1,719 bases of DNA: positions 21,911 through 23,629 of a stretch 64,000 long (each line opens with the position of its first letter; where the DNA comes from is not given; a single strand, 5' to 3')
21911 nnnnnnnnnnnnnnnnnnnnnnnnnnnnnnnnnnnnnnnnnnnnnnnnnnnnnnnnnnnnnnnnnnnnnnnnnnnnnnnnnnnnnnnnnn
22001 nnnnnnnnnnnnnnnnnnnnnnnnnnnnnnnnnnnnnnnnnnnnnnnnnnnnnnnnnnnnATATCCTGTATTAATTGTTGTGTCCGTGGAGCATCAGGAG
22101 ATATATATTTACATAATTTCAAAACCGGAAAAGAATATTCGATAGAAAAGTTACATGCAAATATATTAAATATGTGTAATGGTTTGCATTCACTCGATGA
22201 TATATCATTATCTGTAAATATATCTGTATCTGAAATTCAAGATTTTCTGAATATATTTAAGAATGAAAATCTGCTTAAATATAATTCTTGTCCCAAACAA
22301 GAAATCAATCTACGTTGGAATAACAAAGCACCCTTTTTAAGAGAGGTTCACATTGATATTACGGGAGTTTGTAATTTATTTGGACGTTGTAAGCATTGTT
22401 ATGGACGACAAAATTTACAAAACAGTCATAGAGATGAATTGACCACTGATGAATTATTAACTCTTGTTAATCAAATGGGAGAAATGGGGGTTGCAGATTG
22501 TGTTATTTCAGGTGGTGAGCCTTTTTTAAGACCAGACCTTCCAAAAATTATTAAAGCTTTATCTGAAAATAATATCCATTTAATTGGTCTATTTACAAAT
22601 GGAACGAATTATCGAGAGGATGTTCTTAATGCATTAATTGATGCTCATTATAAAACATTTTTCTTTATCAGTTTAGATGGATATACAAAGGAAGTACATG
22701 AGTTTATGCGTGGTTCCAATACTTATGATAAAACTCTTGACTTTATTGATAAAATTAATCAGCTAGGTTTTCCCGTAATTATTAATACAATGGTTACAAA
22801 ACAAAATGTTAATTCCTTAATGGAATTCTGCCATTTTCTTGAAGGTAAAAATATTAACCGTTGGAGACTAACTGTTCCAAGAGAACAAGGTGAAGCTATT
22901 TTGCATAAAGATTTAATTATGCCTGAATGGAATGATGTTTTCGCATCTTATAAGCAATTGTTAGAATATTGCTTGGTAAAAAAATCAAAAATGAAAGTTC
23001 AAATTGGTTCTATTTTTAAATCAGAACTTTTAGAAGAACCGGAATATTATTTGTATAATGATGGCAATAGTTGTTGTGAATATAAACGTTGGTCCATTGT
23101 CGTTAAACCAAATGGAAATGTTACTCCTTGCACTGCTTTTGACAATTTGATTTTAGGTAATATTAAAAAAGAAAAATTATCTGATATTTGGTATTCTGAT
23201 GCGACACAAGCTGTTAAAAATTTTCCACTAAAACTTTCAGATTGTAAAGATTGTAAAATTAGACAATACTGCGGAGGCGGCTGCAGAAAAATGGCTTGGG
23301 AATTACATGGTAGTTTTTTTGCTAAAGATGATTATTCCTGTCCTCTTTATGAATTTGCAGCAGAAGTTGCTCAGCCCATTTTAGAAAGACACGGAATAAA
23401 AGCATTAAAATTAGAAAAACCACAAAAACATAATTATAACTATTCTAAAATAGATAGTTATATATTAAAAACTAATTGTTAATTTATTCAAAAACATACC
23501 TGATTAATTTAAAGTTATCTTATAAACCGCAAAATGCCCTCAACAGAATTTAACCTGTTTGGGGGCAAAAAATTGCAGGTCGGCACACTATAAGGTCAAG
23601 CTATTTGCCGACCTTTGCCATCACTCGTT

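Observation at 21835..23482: Stand-alone RiPP-like pair: a cysteine-free 28-aa peptide gene, a leaky-terminator hairpin, and an RRE-radical SAM-SPASM maturase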

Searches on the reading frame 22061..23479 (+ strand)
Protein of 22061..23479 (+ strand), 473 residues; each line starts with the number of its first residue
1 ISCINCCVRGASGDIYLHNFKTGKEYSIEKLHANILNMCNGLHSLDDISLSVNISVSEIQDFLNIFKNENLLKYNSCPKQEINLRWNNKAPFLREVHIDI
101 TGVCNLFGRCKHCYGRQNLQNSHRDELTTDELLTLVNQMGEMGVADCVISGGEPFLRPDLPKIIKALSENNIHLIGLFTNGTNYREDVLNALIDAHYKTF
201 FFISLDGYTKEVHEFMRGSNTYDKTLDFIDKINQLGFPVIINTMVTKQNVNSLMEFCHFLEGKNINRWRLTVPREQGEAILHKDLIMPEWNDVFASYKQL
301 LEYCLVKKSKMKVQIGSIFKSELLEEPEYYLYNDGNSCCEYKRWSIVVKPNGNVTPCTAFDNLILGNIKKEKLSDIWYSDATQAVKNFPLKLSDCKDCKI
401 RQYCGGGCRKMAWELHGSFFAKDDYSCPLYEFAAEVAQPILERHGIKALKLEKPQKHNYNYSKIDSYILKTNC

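Call 6: search_protein_families(library=ncbifam, proteins=[window:22061-23479:+], max_evalue=0.1)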
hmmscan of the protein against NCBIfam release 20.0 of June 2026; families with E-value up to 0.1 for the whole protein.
window:22061-23479:+ (473 aa): 75 families (the best 25 are shown)
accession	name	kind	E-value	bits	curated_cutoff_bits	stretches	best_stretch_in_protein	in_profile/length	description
NF045574.1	sacti_mat_StsB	exception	1.7e-39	136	625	1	87-418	89-405/466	StsB family radical SAM/SPASM domain sactipeptide maturase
TIGR04053.2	TIGR04053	equivalog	1.8e-35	122.9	395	2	96-300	10-213/366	TIGR04053 family radical SAM/SPASM domain-containing protein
TIGR04250.1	SCM_rSAM_ScmE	equivalog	2.8e-35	121.9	400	1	94-418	3-337/358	SynChlorMet cassette radical SAM/SPASM protein ScmE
TIGR04051.1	rSAM_NirJ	equivalog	1.7e-34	119.4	515.45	2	101-271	9-174/354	heme d1 biosynthesis radical SAM protein NirJ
TIGR02109.1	PQQ_syn_pqqE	equivalog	9.6e-33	113.6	381.35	1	98-430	11-333/358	pyrroloquinoline quinone biosynthesis protein PqqE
NF050035.1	rSAM_WgK_link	exception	2.1e-32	112.5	650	2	90-295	7-207/367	radical SAM/SPASM peptide maturase WgkB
TIGR04055.1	rSAM_NirJ2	equivalog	1.3e-30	107.1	500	1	100-425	6-321/326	putative heme d1 biosynthesis radical SAM protein NirJ2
TIGR04545.1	rSAM_ahbD_hemeb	equivalog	3.1e-30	105.8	500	1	99-426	5-335/339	heme b synthase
TIGR04054.1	rSAM_NirJ1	equivalog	1.2e-29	103.1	650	2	70-268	15-205/387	putative heme d1 biosynthesis radical SAM protein NirJ1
TIGR04133.1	rSAM_w_lipo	hypoth_equivalog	4.5e-28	98.2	425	1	92-408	22-331/350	TIGR04133 family radical SAM/SPASM protein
TIGR03962.1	mycofact_rSAM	equivalog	2.4e-27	96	265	1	98-411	16-316/339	mycofactocin radical SAM maturase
TIGR04347.1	pseudo_SAM_Halo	equivalog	1.1e-26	94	525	2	96-270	40-209/390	TIGR04347 family pseudo-SAM/SPASM protein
TIGR04546.1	rSAM_ahbC_deAc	equivalog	8.1e-26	90.7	650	2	98-284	43-226/390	12,18-didecarboxysiroheme deacetylase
TIGR04303.1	GeoRSP_rSAM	equivalog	1.7e-25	90.3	400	1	99-424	10-322/325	GeoRSP system radical SAM/SPASM protein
NF041298.1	rSAM_mat_DynA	equivalog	2e-24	86.3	450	1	100-438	7-351/356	dynobactin maturation radical SAM/SPASM protein DynA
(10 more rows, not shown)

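Call 7: search_protein_families(library=pfam, proteins=[window:22061-23479:+], max_evalue=0.1)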
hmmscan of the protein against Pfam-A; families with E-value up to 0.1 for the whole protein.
window:22061-23479:+ (473 aa): 9 families
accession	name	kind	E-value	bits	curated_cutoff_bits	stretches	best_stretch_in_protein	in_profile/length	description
PF04055.27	Radical_SAM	-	2e-27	96.8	29.5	1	100-260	3-166/166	Radical SAM superfamily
PF13186.11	SPASM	-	2.3e-11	44.2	21.5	1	339-399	1-67/67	Iron-sulfur cluster-binding domain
PF01753.24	zf-MYND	-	0.00012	22.5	22.7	1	389-417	8-36/39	MYND finger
PF13353.11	Fer4_12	-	0.00024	21.8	22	1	109-186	18-96/137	4Fe-4S single cluster domain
PF24064.2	HTH_NPRL3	-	0.019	15.4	27.2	1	17-67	8-58/62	GATOR1 complex protein NPRL3, C-terminal HTH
PF16221.11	HTH_47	-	0.021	14.8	27.1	1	26-73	30-77/78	winged helix-turn-helix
PF14675.12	FANCI_S1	-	0.03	14.3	26.1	1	160-205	69-115/221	FANCI solenoid 1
PF00702.32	Hydrolase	-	0.057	14.3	26.4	0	149-183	91-125/191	haloacid dehalogenase-like hydrolase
PF10126.14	Nit_Regul_Hom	-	0.078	13.4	23.8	0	177-256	7-83/107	Uncharacterized protein, homolog of nitrogen regulatory protein PII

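Call 8: find_homologous_proteins(query=window:22061-23479:+, max_evalue=1e-10)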
Query window:22061-23479:+ (473 aa): 129 proteins with E <= 1e-10 among 7483 candidates; the best 120 are listed.
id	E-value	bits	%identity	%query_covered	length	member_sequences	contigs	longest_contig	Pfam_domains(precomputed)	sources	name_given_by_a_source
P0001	0.0e+0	1107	100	99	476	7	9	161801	PF13186.12,PF04055.28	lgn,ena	-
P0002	1.3e-244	831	74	98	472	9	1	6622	PF13186.12,PF04055.28,PF13353.12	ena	-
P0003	1.1e-240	818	73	98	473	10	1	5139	PF13186.12,PF04055.28,PF13353.12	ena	-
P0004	1.4e-236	804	71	98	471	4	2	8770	PF13186.12,PF04055.28,PF16221.12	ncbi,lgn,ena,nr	ncbi:MAG: radical SAM protein [Alphaproteobacteria bacterium]|nr:radical SAM protein [Alphaproteobac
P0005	6.1e-181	621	56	99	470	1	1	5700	PF13186.12,PF04055.28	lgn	-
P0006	9.6e-166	571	51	98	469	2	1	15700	PF13186.12,PF04055.28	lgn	-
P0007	4.5e-165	569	52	96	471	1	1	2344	PF13186.12,PF04055.28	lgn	-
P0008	5.0e-165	568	50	98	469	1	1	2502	PF13186.12,PF04055.28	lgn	-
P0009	7.6e-164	565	50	99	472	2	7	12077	PF13186.12,PF04055.28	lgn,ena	-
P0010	9.7e-164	564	51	98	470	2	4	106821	PF13186.12,PF04055.28,PF13353.12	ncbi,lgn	-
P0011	4.3e-162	559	50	98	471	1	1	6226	PF13186.12,PF04055.28,PF13353.12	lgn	-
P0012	1.2e-161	557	51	98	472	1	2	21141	PF13186.12,PF04055.28,PF13353.12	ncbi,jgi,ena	-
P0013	5.5e-161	555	50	98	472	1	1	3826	PF13186.12,PF04055.28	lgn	-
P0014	8.6e-161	554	50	98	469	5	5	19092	PF13186.12,PF04055.28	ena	-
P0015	5.7e-160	552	51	98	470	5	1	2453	PF13186.12,PF04055.28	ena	-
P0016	4.2e-156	539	50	99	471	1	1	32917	PF13186.12,PF04055.28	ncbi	-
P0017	1.3e-149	518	48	97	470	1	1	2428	PF13186.12,PF04055.28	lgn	-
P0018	4.0e-148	513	47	97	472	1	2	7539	PF13186.12,PF04055.28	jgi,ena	-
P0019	3.6e-144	500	47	98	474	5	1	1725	PF13186.12,PF04055.28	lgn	-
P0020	1.5e-142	494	44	97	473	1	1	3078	PF13186.12,PF04055.28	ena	-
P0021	1.5e-140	488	44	97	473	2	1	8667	PF13186.12,PF04055.28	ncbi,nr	ncbi:SPASM domain-containing protein [Patescibacteria group bacterium]|nr:SPASM domain-containing pr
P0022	3.7e-140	486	46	97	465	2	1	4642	PF13186.12,PF04055.28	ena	-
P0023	9.0e-139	482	76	56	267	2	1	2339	PF13186.12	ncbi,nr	ncbi:MAG: SPASM domain-containing protein, partial [Alphaproteobacteria bacterium]|nr:SPASM domain-c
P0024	3.1e-128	447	43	96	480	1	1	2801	PF13186.12,PF04055.28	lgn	-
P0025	1.6e-124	435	44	96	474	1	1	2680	PF13186.12,PF04055.28,PF13353.12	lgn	-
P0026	3.9e-100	354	39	93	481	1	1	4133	PF13186.12,PF04055.28,PF13353.12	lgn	-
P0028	9.1e-76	274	35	95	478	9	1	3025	PF13186.12,PF04055.28,PF13353.12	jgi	-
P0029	7.9e-55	205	31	91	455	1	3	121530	PF13186.12,PF04055.28,PF13353.12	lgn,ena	-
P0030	1.7e-36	145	29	78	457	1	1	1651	PF13186.12,PF04055.28,PF13353.12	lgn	-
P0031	1.8e-32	131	30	73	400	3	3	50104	PF13186.12,PF04055.28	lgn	-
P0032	1.3e-31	128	30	83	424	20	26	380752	PF13186.12,PF04055.28,PF13353.12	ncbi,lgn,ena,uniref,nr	ncbi:radical SAM/SPASM domain-containing protein [Fusobacterium polymorphum]|uniref:radical SAM/SPAS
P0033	1.4e-30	125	28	74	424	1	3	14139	PF13186.12,PF04055.28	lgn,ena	-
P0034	5.0e-30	123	26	87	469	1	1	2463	PF13186.12,PF04055.28,PF13353.12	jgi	-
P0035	5.6e-29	120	28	71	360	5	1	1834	PF13186.12,PF04055.28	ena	-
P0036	2.2e-28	118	26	70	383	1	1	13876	PF13186.12,PF04055.28,PF13353.12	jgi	jgi:SynChlorMet cassette radical SAM/SPASM protein ScmE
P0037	2.5e-26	111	29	73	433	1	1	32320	PF13186.12,PF04055.28,PF13353.12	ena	-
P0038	5.4e-26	110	27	71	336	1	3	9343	PF13186.12,PF04055.28,PF13353.12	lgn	-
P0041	2.4e-25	108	26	83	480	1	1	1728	PF13186.12,PF04055.28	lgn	-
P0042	2.9e-25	108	26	71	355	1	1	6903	PF13186.12,PF04055.28,PF13353.12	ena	-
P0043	6.9e-24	103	27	71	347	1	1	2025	PF13186.12,PF04055.28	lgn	-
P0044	7.8e-23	99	25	71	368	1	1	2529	PF13186.12,PF04055.28,PF13353.12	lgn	-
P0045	1.5e-22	99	26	71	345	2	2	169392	PF13186.12,PF04055.28,PF13353.12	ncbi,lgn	-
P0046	1.5e-22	99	28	71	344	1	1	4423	PF13186.12,PF04055.28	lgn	-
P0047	3.1e-22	97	28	70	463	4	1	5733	PF13186.12,PF04055.28,PF13353.12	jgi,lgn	jgi:radical SAM protein with 4Fe4S-binding SPASM domain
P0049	4.2e-22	97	29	67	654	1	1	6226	PF13186.12,PF04055.28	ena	-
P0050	5.5e-22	97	27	72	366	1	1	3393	PF13186.12,PF04055.28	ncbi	-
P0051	5.7e-22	97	27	84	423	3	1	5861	PF13186.12,PF04055.28,PF13353.12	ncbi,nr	ncbi:MAG TPA: radical SAM protein [Methanotrichaceae archaeon]|nr:radical SAM protein [Methanotricha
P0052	5.7e-22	97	27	73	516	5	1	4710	PF13431.13,PF13414.13,PF13428.13,PF14559.13,PF13186.12,PF04055.28,PF00515.35,PF12895.14,PF13424.13,PF13432.13,PF13181.13,PF07719.24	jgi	-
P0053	1.1e-21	96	27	74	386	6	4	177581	PF13186.12,PF04055.28,PF13353.12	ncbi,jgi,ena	-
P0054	1.2e-21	96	26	73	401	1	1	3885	PF13186.12,PF04055.28,PF13353.12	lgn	-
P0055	1.3e-21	96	25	72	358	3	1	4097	PF13186.12,PF04055.28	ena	-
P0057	2.3e-20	91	24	70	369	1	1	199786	PF13186.12,PF04055.28,PF13353.12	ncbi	ncbi:MAG: radical SAM protein [bacterium]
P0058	4.3e-20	90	25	72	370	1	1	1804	PF13186.12,PF04055.28,PF13353.12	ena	-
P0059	5.7e-20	90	27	71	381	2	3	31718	PF13186.12,PF04055.28,PF13353.12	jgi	jgi:radical SAM protein with 4Fe4S-binding SPASM domain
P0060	6.2e-20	90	27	71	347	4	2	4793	PF13186.12,PF04055.28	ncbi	-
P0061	7.2e-20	90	24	66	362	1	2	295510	PF13186.12,PF04055.28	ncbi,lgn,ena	-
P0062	1.7e-19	89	28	71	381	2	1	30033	PF13186.12,PF04055.28,PF13353.12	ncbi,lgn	-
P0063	1.9e-19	88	28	71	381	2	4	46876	PF13186.12,PF04055.28,PF13353.12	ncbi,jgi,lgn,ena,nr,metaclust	ncbi:MAG: radical SAM protein [Theionarchaea archaeon]|nr:MAG: hypothetical protein AYK18_12355 [The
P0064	2.7e-19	88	29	71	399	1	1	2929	PF13186.12,PF04055.28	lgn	-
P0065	2.9e-19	88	25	72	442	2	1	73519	PF13186.12,PF04055.28,PF13353.12,PF05402.19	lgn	-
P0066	5.6e-19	87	26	71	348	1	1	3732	PF13186.12,PF04055.28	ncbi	-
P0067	6.9e-19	86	25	71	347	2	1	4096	PF13186.12,PF04055.28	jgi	jgi:radical SAM protein with 4Fe4S-binding SPASM domain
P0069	1.0e-17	83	22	68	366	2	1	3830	PF13186.12,PF04055.28,PF13353.12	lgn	-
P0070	1.2e-17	82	26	70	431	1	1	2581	PF13186.12,PF04055.28,PF13353.12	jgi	jgi:radical SAM protein with 4Fe4S-binding SPASM domain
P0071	3.3e-17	81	25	66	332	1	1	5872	PF13186.12,PF04055.28,PF13353.12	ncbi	ncbi:MAG: radical SAM protein [Elusimicrobiota bacterium]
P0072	4.2e-17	81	26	64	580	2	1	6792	PF13186.12,PF04055.28,PF13353.12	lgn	-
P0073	8.3e-17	80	27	69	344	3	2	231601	PF13186.12,PF04055.28,PF13353.12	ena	-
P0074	1.0e-16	79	26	73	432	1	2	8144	PF13186.12,PF04055.28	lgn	-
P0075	1.7e-16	79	25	70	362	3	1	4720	PF13186.12,PF04055.28,PF13353.12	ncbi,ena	-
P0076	1.7e-16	79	26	78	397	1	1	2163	PF13186.12,PF04055.28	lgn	-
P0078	2.7e-16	78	26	70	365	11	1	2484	PF13186.12,PF04055.28,PF13353.12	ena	-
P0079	3.4e-16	78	25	72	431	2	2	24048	PF13186.12,PF04055.28,PF13353.12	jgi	jgi:radical SAM protein with 4Fe4S-binding SPASM domain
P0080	3.9e-16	77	23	78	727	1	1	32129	PF13186.12,PF04055.28,PF13353.12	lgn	-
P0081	1.3e-15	76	27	69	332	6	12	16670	PF13186.12,PF04055.28,PF13353.12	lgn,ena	-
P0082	3.0e-15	74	26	65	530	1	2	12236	PF13186.12,PF04055.28,PF13353.12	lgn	-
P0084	6.0e-15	73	25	70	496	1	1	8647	PF13186.12,PF04055.28,PF13353.12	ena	-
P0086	2.2e-14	72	27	70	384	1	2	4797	PF13186.12,PF04055.28,PF13353.12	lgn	-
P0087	2.4e-14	71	24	70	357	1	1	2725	PF13186.12,PF04055.28,PF13353.12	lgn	-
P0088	4.8e-14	70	28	57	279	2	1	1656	PF13186.12,PF04055.28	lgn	-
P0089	5.9e-14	70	24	68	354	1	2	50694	PF13186.12,PF04055.28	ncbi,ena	-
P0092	1.1e-13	69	26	67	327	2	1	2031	PF13186.12,PF04055.28,PF13353.12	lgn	-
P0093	1.2e-13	69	27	70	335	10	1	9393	PF13186.12,PF04055.28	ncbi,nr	ncbi:MAG: Antilisterial bacteriocin subtilosin biosynthesis protein AlbA [Bacteroidetes bacterium AD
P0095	2.5e-13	68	23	74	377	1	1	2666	PF13186.12,PF04055.28,PF13353.12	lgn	-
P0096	3.0e-13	68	26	71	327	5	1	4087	PF13186.12,PF04055.28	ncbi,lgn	-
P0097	3.3e-13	68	25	61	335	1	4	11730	PF13186.12,PF04055.28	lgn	-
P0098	4.0e-13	67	27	67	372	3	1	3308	PF13186.12,PF04055.28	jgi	jgi:radical SAM protein with 4Fe4S-binding SPASM domain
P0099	5.4e-13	67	26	68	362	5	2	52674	PF13186.12,PF04055.28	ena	-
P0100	5.8e-13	67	29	61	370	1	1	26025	PF13186.12,PF04055.28,PF13353.12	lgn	-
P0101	6.1e-13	67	26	63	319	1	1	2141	PF13186.12,PF04055.28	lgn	-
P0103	1.5e-12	66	24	67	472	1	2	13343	PF13186.12,PF04055.28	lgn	-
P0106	2.4e-12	65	27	64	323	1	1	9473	PF13186.12,PF04055.28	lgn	-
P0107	2.4e-12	65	26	70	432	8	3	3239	PF13186.12,PF04055.28,PF13353.12,PF05402.19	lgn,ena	-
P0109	4.3e-12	64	28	65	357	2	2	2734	PF13186.12,PF04055.28,PF13353.12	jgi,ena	-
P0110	4.9e-12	64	22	76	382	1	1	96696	PF13186.12,PF04055.28,PF13353.12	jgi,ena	-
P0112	6.0e-12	64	26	70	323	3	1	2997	PF13186.12,PF04055.28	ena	-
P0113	6.8e-12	63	25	67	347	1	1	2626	PF13186.12,PF04055.28,PF13353.12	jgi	jgi:radical SAM protein with 4Fe4S-binding SPASM domain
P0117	1.4e-11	62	27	61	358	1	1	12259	PF13186.12,PF04055.28,PF13353.12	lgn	-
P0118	1.7e-11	62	25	67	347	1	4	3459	PF13186.12,PF04055.28,PF13353.12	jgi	jgi:radical SAM protein with 4Fe4S-binding SPASM domain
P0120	2.4e-11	62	25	65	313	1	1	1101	PF13186.12,PF04055.28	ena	-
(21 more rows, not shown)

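Call 11: find_encoding_contigs(protein=P0001, flank=4000, max_places=6)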
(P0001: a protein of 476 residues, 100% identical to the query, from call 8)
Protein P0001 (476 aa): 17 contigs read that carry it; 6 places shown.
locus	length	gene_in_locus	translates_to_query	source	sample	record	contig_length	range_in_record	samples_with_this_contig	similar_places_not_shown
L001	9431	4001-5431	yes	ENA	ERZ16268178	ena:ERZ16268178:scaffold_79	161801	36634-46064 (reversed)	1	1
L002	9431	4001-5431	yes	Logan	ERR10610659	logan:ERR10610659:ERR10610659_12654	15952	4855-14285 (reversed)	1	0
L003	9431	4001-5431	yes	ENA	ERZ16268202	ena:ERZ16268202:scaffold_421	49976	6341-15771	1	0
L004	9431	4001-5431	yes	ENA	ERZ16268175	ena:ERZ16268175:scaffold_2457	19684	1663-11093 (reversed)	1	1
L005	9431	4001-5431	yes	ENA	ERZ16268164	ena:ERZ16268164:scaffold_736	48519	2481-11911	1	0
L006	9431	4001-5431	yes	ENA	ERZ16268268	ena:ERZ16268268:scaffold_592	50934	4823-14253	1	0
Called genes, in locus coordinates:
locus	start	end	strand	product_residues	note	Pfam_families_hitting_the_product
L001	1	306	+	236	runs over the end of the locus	-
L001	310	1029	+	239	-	-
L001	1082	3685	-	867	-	PF00133:tRNA-synt_1, PF01921:tRNA-synt_1f (faint), PF01406:tRNA-synt_1e (faint), PF09334:tRNA-synt_1g, PF08264:Anticodon_1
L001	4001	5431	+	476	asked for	PF04055:Radical_SAM, PF13186:SPASM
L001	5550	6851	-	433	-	PF10691:DUF2497 (weak)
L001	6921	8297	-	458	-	PF02321:OEP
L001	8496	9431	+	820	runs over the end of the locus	PF00343:Phosphorylase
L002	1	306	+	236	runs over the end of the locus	-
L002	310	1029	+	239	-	-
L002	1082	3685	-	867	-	PF00133:tRNA-synt_1, PF01921:tRNA-synt_1f (faint), PF01406:tRNA-synt_1e (faint), PF09334:tRNA-synt_1g, PF08264:Anticodon_1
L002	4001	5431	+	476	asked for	PF04055:Radical_SAM, PF13186:SPASM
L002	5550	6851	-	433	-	PF10691:DUF2497 (weak)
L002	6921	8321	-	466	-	PF02321:OEP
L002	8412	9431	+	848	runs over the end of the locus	PF00343:Phosphorylase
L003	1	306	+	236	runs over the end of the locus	-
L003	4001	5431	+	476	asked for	PF04055:Radical_SAM, PF13186:SPASM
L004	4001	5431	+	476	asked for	PF04055:Radical_SAM, PF13186:SPASM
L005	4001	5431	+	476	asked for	PF04055:Radical_SAM, PF13186:SPASM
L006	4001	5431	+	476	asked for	PF04055:Radical_SAM, PF13186:SPASM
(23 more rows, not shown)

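Call 13: find_related_loci(query=A1, collection=genome_contigs, flank=5000)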
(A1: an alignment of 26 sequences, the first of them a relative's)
Query A1 (476 aa) in genome_contigs; peptide patterns used: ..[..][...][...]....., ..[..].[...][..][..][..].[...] (x = any residue, [..] = any of these).
95 stretches matched a pattern; 77 encode a relative of the query (tblastn E <= 1e-3); 77 distinct loci.
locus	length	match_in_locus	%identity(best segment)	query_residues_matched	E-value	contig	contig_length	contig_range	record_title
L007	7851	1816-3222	71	3-471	0e+0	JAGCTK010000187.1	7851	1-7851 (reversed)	MAG: Alphaproteobacteria bacterium isolate RGIG10106 Yak_Rumen-4__c1803256, whole genome shotgun sequence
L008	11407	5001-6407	51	3-471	2e-172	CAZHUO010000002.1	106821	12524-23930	MAG TPA_asm: uncultured Gammaproteobacteria bacterium isolate SRP263991_co5_609 genome assembly, contig: NODE_423_length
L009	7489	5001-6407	51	3-471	4e-169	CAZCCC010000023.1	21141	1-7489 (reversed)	MAG TPA_asm: uncultured Gammaproteobacteria bacterium isolate SRP241326_co3_326 genome assembly, contig: NODE_3443_lengt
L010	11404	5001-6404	50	3-471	4e-167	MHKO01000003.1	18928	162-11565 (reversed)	MAG: Candidatus Komeilibacteria bacterium RIFCSPLOWO2_02_FULL_48_11 rifcsplowo2_02_scaffold_10766, whole genome shotgun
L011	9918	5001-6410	50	3-473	6e-162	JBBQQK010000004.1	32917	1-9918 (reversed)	MAG: Patescibacteria group bacterium isolate Co_metawrap_1577 Cmw_1577_k141_17215610_length_32917_cov_9.9978, whole geno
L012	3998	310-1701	43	1-468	9e-134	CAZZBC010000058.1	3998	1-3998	MAG TPA_asm: uncultured Gammaproteobacteria bacterium isolate binchicken_co232_117 genome assembly, contig: NODE_40592_l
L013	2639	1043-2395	34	3-444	5e-79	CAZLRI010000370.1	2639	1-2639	MAG TPA_asm: uncultured Pseudobdellovibrionaceae bacterium isolate SRP118108_co3_155 genome assembly, contig: NODE_55553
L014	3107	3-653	48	256-472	2e-67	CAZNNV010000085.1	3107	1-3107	MAG TPA_asm: uncultured Candidatus Saccharibacteria bacterium isolate SRP050083_co1_313 genome assembly, contig: NODE_22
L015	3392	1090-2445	30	11-456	7e-57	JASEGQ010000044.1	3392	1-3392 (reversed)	MAG: Candidatus Aenigmatarchaeota archaeon isolate Yes49-38 NODE_44_length_3392_cov_7.162421, whole genome shotgun seque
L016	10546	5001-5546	35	267-444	5e-35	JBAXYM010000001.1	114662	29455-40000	MAG: Patescibacteria group bacterium isolate SO_2016_CLC_T1_18 scaffold00021_PH3_Jul14_2016, whole genome shotgun sequen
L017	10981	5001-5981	28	99-426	2e-31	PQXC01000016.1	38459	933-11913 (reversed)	MAG: Candidatus Methanophagaceae archaeon isolate G60ANME1 NODE_16_length_38459_cov_13.3938, whole genome shotgun sequen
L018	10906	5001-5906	31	96-418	2e-31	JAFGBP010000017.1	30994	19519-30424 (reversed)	MAG: Candidatus Woesearchaeota archaeon isolate Zod_Metabat.1039 k87_3190984, whole genome shotgun sequence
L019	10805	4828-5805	29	99-426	1e-29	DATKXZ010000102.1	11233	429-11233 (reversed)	MAG TPA_asm: Desulfobacteria bacterium isolate SMAG_U14206 k141_5110805, whole genome shotgun sequence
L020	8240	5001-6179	26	81-475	1e-29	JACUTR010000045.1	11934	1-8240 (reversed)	MAG: Methanophagales archaeon isolate Kmv05 NODE_2633_length_11934_cov_10.451048, whole genome shotgun sequence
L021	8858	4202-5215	27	99-439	6e-29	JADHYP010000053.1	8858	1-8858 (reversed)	MAG: Candidatus Syntrophoarchaeum sp. isolate BS750m-G82 BS-750m-C15498, whole genome shotgun sequence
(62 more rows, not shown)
